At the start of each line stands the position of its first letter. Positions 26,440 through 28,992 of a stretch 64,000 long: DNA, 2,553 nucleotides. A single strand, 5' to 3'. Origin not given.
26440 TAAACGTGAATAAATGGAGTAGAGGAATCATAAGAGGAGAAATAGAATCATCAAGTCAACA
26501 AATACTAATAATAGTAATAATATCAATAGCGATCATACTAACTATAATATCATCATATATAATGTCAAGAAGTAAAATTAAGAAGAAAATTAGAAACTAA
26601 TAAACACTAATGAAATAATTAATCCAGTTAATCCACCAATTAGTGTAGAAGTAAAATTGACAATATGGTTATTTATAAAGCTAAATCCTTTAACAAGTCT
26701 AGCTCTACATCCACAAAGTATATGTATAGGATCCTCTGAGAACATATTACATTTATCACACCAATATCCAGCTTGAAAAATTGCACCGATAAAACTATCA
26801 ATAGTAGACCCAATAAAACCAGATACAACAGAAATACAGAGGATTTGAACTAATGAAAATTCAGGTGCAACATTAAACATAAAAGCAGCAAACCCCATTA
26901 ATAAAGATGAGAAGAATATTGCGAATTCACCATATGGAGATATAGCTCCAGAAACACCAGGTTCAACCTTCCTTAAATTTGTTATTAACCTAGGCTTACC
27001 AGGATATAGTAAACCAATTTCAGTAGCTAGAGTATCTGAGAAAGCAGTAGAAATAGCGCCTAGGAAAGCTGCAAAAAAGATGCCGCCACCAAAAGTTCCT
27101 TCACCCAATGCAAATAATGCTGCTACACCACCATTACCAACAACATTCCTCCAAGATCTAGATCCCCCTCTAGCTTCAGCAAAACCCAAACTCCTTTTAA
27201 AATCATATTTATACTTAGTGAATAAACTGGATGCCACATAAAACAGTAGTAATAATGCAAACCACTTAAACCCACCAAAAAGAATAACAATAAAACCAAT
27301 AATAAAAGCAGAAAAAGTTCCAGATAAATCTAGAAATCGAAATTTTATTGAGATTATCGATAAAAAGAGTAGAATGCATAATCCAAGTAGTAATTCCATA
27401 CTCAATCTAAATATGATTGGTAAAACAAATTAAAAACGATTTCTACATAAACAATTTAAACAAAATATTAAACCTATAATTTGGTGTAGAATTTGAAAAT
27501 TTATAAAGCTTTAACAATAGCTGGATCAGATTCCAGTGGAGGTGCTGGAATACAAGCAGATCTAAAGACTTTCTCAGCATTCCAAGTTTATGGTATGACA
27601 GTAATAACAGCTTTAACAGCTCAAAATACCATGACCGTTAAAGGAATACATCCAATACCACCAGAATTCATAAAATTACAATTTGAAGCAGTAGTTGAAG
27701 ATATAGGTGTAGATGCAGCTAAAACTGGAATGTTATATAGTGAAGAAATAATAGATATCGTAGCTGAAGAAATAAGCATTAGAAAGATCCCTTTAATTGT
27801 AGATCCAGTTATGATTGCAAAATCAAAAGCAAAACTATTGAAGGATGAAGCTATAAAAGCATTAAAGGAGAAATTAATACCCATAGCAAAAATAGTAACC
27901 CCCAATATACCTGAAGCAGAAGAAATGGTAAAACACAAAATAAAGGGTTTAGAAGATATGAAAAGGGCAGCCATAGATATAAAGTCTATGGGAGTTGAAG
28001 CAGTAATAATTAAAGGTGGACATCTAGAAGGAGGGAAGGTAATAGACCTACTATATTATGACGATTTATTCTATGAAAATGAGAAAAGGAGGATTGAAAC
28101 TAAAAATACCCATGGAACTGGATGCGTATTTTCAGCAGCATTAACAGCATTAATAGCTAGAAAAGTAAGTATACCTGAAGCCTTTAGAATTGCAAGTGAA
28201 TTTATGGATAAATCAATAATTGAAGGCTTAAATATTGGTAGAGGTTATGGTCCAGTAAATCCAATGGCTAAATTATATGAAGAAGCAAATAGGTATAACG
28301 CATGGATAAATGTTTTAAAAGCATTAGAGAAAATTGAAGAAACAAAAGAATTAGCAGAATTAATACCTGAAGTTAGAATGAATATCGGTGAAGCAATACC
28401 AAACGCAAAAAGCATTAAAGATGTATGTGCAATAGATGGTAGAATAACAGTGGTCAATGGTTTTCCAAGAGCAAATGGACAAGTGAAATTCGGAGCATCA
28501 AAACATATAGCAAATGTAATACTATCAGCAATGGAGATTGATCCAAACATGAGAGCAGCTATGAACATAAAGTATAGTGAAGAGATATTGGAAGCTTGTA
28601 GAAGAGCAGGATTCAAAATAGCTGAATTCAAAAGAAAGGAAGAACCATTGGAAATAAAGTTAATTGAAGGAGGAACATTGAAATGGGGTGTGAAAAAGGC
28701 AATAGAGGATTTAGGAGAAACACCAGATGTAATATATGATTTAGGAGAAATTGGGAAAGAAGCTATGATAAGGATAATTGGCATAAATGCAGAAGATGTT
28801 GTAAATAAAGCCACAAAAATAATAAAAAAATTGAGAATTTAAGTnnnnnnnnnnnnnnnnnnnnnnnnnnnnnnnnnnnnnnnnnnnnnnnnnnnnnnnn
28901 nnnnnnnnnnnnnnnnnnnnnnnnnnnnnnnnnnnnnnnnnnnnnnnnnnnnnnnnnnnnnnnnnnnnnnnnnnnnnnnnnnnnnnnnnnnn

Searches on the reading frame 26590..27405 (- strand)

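Call 73: search_protein_families(library=pfam, proteins=[window:26590-27405:-], max_evalue=0.00001)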
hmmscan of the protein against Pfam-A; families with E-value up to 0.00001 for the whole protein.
window:26590-27405:- (271 aa): 1 family
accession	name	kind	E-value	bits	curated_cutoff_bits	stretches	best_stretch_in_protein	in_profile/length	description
PF01940.21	DUF92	-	3e-68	230.3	27.5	1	11-257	2-250/251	Integral membrane protein DUF92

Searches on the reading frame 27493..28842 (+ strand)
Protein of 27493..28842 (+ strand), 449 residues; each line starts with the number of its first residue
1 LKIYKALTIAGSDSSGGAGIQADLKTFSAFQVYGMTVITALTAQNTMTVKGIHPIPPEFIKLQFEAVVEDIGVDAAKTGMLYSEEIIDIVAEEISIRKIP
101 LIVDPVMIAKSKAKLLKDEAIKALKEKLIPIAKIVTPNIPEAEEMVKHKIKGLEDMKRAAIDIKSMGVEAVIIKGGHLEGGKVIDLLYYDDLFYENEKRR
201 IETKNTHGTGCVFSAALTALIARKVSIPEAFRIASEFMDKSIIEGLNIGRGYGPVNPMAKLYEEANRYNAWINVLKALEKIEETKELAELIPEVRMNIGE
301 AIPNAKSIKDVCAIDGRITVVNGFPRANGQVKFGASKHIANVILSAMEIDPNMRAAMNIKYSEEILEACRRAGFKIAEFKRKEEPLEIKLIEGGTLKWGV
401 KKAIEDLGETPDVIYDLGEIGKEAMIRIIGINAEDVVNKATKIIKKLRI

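Call 73: search_protein_families(library=pfam, proteins=[window:27493-28842:+], max_evalue=0.00001)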
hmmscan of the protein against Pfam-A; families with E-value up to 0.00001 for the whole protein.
window:27493-28842:+ (449 aa): 3 families
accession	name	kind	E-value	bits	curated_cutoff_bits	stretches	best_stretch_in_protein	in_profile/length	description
PF08543.17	Phos_pyr_kin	-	1.2e-96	323.3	27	1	13-256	1-246/246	Phosphomethylpyrimidine kinase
PF10120.14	ThiN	-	1.1e-63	214.3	25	1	274-441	2-164/165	Thiamine-phosphate synthase ThiN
PF00294.29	PfkB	-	3.2e-10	40.3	25.8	1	121-238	173-286/302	pfkB family carbohydrate kinase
